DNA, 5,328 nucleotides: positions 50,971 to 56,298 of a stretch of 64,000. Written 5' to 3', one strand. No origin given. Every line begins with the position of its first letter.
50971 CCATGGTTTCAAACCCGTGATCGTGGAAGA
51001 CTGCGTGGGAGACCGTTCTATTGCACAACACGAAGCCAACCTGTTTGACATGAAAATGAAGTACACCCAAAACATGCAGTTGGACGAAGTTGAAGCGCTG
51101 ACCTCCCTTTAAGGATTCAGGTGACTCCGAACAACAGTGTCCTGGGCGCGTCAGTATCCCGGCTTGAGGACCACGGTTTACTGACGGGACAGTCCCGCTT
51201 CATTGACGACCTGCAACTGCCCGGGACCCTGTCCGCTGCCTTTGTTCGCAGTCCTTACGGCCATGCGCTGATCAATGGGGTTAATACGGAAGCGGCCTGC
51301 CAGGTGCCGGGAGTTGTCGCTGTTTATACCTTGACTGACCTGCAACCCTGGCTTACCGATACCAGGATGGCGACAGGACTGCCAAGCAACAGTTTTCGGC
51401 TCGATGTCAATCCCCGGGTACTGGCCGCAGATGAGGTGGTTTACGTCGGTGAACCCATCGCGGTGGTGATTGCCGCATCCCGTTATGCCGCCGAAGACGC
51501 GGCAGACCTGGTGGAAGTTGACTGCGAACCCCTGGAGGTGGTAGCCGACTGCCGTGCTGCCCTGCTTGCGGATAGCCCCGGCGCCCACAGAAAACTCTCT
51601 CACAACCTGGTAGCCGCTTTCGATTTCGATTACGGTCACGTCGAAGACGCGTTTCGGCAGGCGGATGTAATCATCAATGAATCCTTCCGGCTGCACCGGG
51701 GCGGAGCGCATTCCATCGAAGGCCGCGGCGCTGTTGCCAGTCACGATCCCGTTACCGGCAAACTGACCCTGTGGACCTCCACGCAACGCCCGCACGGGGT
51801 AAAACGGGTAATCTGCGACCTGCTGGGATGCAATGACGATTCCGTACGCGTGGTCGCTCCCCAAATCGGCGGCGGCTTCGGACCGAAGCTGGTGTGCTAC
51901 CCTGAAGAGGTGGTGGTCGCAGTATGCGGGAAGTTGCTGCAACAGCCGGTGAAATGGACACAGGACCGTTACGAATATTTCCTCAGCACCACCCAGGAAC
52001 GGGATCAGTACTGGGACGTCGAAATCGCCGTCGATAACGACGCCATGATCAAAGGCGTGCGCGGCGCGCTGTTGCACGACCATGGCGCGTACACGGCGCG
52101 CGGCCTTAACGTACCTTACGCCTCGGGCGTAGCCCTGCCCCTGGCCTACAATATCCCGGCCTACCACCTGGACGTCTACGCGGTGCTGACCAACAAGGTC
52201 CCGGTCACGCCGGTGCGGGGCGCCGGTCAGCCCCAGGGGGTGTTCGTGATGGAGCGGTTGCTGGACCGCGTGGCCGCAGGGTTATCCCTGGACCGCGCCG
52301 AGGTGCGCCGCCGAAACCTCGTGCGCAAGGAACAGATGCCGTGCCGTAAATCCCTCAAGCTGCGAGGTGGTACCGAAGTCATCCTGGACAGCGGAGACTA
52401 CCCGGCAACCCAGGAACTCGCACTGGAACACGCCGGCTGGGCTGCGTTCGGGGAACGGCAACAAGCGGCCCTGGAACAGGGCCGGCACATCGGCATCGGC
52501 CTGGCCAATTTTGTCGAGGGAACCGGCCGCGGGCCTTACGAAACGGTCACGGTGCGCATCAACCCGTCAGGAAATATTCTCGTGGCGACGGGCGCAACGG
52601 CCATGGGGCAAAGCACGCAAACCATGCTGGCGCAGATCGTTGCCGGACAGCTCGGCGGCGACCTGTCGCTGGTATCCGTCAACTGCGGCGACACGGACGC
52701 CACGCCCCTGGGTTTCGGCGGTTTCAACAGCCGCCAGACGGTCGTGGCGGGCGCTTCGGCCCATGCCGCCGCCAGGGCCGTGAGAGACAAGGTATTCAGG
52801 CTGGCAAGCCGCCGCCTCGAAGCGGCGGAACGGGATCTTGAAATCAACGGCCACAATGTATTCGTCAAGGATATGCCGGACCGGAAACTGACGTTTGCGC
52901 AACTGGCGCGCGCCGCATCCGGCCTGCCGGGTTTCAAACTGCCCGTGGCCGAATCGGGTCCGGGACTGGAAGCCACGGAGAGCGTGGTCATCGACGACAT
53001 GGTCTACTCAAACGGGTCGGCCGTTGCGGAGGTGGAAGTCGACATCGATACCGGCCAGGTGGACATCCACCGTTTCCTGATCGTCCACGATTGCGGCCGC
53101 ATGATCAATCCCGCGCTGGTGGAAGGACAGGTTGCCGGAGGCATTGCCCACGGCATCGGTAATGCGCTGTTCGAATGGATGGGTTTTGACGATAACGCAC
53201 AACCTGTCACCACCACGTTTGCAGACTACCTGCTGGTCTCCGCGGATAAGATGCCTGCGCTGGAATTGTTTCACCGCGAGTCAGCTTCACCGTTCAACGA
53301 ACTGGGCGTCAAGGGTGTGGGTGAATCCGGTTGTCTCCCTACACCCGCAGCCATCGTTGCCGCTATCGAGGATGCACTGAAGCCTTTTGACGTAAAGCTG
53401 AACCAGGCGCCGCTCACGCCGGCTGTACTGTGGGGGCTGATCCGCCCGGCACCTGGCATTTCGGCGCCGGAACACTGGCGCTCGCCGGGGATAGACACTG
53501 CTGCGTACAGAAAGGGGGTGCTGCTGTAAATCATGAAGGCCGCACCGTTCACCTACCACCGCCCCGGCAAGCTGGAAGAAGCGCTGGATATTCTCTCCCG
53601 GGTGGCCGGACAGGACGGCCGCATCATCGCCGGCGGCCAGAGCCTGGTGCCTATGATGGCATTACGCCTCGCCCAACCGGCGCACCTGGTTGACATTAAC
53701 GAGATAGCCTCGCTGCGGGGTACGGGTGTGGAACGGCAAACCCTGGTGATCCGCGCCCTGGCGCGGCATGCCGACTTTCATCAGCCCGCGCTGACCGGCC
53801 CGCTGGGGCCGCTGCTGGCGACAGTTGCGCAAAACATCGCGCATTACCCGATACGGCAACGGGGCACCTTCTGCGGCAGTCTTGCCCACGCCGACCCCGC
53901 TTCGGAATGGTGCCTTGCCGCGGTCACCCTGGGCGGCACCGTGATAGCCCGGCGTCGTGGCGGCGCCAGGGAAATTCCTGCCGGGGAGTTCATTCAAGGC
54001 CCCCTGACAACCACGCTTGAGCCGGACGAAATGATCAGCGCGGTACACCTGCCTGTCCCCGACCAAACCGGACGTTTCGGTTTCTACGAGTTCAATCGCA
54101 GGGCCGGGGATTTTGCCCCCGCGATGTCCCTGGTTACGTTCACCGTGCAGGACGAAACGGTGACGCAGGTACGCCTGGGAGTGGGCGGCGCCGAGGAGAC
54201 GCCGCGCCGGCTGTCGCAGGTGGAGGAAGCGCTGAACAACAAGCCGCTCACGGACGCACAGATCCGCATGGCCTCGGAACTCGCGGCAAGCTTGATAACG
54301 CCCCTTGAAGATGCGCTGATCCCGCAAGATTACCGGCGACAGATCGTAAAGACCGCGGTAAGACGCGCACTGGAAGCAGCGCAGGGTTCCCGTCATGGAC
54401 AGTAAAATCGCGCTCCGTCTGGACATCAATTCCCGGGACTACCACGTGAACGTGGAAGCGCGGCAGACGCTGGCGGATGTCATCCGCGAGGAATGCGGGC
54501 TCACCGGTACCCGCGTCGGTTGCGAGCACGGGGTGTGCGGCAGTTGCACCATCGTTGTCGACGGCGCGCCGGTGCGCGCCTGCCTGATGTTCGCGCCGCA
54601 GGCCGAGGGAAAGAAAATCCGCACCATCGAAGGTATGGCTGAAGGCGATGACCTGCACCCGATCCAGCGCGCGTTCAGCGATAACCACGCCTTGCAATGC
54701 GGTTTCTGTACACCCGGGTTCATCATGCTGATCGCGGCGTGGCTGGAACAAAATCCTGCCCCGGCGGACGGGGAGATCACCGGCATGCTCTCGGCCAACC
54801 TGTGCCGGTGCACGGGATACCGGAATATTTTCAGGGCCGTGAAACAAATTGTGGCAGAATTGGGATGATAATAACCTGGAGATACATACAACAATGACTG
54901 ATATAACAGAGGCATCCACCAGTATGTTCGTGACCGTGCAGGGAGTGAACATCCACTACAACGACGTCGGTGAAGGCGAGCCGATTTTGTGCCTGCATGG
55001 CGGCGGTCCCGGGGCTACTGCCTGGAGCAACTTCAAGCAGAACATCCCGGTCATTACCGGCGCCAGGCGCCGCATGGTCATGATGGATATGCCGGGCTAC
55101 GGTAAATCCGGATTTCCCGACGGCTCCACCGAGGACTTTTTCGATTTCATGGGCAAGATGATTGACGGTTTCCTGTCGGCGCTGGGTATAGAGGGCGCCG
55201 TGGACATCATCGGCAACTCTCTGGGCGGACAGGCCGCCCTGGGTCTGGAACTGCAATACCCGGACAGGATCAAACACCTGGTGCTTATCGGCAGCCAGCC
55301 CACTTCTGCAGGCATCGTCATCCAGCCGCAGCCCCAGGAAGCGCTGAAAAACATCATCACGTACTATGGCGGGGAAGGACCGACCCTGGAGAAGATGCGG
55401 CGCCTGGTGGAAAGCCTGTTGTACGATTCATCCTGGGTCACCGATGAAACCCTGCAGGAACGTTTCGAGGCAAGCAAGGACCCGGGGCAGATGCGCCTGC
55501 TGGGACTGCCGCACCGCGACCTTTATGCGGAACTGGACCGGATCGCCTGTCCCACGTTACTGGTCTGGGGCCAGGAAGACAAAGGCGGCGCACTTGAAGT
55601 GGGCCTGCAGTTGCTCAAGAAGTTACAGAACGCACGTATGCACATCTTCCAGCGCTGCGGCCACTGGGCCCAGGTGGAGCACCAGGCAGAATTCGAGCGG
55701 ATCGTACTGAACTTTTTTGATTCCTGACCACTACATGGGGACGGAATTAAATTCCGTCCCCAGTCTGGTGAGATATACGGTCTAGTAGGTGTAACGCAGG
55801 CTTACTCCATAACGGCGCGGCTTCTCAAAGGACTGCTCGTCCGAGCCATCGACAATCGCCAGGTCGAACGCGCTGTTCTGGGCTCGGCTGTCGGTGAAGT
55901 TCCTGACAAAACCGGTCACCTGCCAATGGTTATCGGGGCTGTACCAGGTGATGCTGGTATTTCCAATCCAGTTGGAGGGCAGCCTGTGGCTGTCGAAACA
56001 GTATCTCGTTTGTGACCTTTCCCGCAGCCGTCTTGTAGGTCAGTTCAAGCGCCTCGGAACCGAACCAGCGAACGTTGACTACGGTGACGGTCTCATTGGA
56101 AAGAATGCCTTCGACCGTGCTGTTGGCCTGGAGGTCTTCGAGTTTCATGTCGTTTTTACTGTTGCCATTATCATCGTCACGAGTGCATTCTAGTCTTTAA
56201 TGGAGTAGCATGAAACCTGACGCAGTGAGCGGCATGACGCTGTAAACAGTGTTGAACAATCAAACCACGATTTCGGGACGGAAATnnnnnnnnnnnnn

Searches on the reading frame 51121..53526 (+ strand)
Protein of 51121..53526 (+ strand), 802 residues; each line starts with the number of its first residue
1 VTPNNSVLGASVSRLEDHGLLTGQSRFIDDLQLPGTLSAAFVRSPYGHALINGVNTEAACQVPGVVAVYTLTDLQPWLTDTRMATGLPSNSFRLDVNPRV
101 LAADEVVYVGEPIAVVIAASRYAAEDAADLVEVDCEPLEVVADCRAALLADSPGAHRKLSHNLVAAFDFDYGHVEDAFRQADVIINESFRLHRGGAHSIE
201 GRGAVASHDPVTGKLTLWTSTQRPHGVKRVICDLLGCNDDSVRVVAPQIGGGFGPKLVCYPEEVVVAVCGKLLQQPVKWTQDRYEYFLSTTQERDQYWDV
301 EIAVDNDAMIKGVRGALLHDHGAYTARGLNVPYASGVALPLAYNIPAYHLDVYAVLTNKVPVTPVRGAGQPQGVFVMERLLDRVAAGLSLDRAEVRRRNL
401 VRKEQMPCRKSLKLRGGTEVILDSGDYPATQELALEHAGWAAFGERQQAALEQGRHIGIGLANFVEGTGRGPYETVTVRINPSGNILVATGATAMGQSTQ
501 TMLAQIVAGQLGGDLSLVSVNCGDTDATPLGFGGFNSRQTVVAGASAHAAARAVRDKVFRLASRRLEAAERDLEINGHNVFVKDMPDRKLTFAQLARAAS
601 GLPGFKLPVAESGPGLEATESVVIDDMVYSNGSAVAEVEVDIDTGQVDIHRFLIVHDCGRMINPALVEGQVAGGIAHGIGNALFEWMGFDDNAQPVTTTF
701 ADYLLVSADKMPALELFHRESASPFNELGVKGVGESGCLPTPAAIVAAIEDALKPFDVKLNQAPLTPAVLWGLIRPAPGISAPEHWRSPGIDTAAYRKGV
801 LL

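Call 46: search_protein_families(library=pfam, proteins=[window:51121-53526:+], max_evalue=0.01)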
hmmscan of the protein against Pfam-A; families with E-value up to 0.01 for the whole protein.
window:51121-53526:+ (802 aa): 3 families
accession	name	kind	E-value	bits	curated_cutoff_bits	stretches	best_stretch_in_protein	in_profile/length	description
PF20256.3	MoCoBD_2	-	9.5e-73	245.6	27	1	434-712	2-283/283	Molybdopterin cofactor-binding domain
PF02738.23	MoCoBD_1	-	1.8e-72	243.8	27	1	156-400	2-244/244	Molybdopterin cofactor-binding domain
PF01315.27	Ald_Xan_dh_C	-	3.1e-23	82.6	31.3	1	22-138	1-109/110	Aldehyde oxidase and xanthine dehydrogenase, a/b hammerhead domain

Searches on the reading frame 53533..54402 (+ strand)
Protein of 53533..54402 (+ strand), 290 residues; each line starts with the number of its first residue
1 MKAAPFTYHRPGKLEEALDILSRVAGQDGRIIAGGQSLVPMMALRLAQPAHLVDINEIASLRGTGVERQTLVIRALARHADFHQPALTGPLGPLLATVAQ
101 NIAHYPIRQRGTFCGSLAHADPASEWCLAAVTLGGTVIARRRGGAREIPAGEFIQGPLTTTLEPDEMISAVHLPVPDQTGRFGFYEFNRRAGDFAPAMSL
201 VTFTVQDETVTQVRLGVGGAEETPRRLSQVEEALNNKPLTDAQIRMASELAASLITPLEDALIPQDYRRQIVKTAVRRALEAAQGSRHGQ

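Call 46: search_protein_families(library=pfam, proteins=[window:53533-54402:+], max_evalue=0.01)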
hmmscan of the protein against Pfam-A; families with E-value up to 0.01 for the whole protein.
window:53533-54402:+ (290 aa): 2 families
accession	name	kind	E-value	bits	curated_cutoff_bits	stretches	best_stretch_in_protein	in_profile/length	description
PF00941.27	FAD_binding_5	-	4.7e-40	137.6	27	1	5-175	2-169/170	FAD binding domain in molybdopterin dehydrogenase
PF03450.22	CO_deh_flav_C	-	1.1e-16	61.3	25.5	1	184-282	3-101/102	CO dehydrogenase flavoprotein C-terminal domain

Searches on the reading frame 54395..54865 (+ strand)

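Call 46: search_protein_families(library=pfam, proteins=[window:54395-54865:+], max_evalue=0.01)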
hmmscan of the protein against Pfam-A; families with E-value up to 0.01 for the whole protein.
window:54395-54865:+ (157 aa): 3 families
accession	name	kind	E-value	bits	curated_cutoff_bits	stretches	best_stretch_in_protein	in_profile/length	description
PF01799.25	Fer2_2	-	2.1e-31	108.3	30.3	1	77-150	1-75/75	[2Fe-2S] binding domain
PF00111.32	Fer2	-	1.5e-08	34.9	21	1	11-63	3-55/77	2Fe-2S iron-sulfur cluster binding domain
PF13085.11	Fer2_3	-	3.9e-08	33.7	27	1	38-81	47-89/107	2Fe-2S iron-sulfur cluster binding domain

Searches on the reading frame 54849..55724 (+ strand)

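Call 46: search_protein_families(library=pfam, proteins=[window:54849-55724:+], max_evalue=0.01)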
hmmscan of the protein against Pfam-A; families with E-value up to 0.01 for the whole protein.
window:54849-55724:+ (292 aa): 5 families
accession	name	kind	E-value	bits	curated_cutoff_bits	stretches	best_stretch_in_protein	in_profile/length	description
PF00561.26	Abhydrolase_1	-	5.6e-24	85.6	25.8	2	45-152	2-104/245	alpha/beta hydrolase fold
PF12697.13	Abhydrolase_6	-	2.1e-18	68.3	26.3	1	46-283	1-215/217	Alpha/beta hydrolase family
PF12146.15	Hydrolase_4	-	4.9e-07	29.7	27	1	75-274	33-234/239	Serine aminopeptidase, S33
PF00326.27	Peptidase_S9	-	0.00011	22.2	22.6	1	199-291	109-207/213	Prolyl oligopeptidase family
PF03096.20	Ndr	-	0.0045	16.2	23.3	0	79-157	61-140/283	Ndr family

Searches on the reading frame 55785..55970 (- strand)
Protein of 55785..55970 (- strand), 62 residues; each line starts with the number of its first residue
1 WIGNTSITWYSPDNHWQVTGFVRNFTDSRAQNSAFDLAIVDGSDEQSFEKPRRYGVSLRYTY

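Call 100: search_protein_families(library=pfam, proteins=[window:55785-55970:-], max_evalue=10)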
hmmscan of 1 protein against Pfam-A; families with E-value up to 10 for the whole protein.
seq(62 aa): 1 family
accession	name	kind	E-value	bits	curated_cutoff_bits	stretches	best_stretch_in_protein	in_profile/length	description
PF12890.13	DHOase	-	0.087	13.4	21.2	1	27-59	78-110/142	Dihydro-orotase-like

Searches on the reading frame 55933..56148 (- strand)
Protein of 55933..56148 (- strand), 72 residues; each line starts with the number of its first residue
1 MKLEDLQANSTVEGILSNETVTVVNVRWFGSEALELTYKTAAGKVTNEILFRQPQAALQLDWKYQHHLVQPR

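Call 46: search_protein_families(library=pfam, proteins=[window:55933-56148:-], max_evalue=0.01)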
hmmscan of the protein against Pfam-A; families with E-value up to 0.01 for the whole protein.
window:55933-56148:- (72 aa): 0 families

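Call 76: search_protein_families(library=padloc, proteins=[window:55933-56148:-], max_evalue=0.00001)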
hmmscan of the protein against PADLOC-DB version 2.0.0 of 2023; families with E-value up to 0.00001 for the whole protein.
window:55933-56148:- (72 aa): 1 family
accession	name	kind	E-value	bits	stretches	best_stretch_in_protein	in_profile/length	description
PDLC00659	HmaA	-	1.6e-12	44.1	1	1-60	2-61/1176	SNF2 helicase / DEAD-box helicase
